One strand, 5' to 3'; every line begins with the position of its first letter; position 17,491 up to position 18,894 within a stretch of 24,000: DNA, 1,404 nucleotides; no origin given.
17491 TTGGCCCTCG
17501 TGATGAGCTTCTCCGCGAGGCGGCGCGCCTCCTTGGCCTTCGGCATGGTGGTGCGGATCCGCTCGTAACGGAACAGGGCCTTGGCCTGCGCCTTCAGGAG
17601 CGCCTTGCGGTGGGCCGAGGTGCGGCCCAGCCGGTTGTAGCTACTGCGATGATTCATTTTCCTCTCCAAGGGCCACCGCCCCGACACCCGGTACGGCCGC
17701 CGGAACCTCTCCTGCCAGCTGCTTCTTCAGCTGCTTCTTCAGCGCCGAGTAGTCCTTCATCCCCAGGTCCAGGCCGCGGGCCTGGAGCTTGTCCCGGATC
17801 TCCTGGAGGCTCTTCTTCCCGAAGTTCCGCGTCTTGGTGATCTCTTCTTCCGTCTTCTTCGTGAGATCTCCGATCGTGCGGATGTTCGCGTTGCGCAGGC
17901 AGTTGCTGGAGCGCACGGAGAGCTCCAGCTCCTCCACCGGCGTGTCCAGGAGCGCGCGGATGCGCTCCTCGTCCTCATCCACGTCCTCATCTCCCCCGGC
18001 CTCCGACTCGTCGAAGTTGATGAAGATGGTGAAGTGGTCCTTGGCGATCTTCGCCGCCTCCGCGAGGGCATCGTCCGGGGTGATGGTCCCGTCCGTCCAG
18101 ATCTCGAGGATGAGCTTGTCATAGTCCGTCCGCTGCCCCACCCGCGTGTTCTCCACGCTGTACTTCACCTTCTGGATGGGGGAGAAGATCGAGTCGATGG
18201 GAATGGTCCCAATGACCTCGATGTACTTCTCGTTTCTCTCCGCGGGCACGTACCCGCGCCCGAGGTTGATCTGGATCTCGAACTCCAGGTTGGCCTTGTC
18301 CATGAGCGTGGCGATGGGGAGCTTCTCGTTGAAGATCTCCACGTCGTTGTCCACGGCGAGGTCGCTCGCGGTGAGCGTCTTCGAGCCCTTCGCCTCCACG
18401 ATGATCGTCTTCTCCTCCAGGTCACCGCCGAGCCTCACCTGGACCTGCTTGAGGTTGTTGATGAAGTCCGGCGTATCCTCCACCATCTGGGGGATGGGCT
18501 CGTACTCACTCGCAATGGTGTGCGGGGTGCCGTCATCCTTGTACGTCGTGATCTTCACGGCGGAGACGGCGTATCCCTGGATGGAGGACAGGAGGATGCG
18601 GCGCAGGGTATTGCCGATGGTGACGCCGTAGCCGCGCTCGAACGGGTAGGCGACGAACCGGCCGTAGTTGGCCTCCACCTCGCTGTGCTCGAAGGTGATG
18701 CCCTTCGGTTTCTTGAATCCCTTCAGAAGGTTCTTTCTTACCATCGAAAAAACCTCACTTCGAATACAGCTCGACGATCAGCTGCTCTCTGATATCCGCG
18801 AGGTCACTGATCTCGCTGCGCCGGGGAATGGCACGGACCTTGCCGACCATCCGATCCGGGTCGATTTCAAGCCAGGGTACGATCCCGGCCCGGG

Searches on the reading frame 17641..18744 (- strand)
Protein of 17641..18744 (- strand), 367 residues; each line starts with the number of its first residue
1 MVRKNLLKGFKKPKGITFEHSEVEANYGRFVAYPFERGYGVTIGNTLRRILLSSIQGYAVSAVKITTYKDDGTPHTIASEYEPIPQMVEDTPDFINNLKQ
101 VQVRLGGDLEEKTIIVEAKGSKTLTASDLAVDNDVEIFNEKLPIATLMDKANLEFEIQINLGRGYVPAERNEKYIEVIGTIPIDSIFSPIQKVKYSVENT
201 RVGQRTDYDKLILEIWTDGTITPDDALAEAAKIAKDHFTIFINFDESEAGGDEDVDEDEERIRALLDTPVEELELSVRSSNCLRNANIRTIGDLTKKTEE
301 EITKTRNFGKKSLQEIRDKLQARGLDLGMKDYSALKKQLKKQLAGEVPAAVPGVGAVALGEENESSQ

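Call 21: search_protein_families(library=pfam, proteins=[window:17641-18744:-], max_evalue=0.001)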
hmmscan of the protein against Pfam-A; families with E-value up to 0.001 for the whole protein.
window:17641-18744:- (367 aa): 3 families
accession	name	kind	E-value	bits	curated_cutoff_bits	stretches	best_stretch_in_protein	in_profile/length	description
PF01193.29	RNA_pol_L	-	1.8e-27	95.3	24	1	34-238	2-74/74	RNA polymerase Rpb3/Rpb11 dimerisation domain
PF01000.31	RNA_pol_A_bac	-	3.1e-27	95.6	33.9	1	72-188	5-119/119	RNA polymerase Rpb3/RpoA insert domain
PF03118.21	RNA_pol_A_CTD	-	1.2e-26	92.6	23.8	1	257-321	2-66/67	Bacterial RNA polymerase, alpha chain C terminal domain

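Call 22: search_protein_families(library=ncbifam, proteins=[window:17641-18744:-], max_evalue=0.00001)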
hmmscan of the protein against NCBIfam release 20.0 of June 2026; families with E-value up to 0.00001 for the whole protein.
window:17641-18744:- (367 aa): 10 families
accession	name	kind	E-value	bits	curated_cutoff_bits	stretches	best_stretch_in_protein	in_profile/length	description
NF003519.0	PRK05182.2-5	equivalog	5e-122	406.8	277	1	8-331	2-318/320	DNA-directed RNA polymerase subunit alpha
NF003513.0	PRK05182.1-2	equivalog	2e-115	385.3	302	1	6-339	5-327/338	DNA-directed RNA polymerase subunit alpha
TIGR02027.1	rpoA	equivalog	1.4e-112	375.7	227.8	1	27-329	1-297/298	DNA-directed RNA polymerase subunit alpha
NF003515.0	PRK05182.2-1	equivalog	2.6e-103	345.6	406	1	10-329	4-312/314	DNA-directed RNA polymerase subunit alpha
NF003517.0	PRK05182.2-3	equivalog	1.1e-89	300.8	356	1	8-343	6-334/344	DNA-directed RNA polymerase subunit alpha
NF003516.0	PRK05182.2-2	equivalog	2.5e-87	293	353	1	23-328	16-308/315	DNA-directed RNA polymerase subunit alpha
NF003514.0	PRK05182.1-4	equivalog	5.8e-79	265.1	434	1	19-331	10-310/338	DNA-directed RNA polymerase subunit alpha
NF003518.0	PRK05182.2-4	equivalog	7.5e-77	258.6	523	1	10-327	4-308/312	DNA-directed RNA polymerase subunit alpha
NF001988.0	PRK00783.1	equivalog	7.6e-10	38.9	153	0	113-165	94-147/266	DNA-directed RNA polymerase subunit D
NF033442.0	BREX_PglW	equivalog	2.7e-07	28.7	990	1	239-342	768-872/1391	BREX system serine/threonine kinase PglW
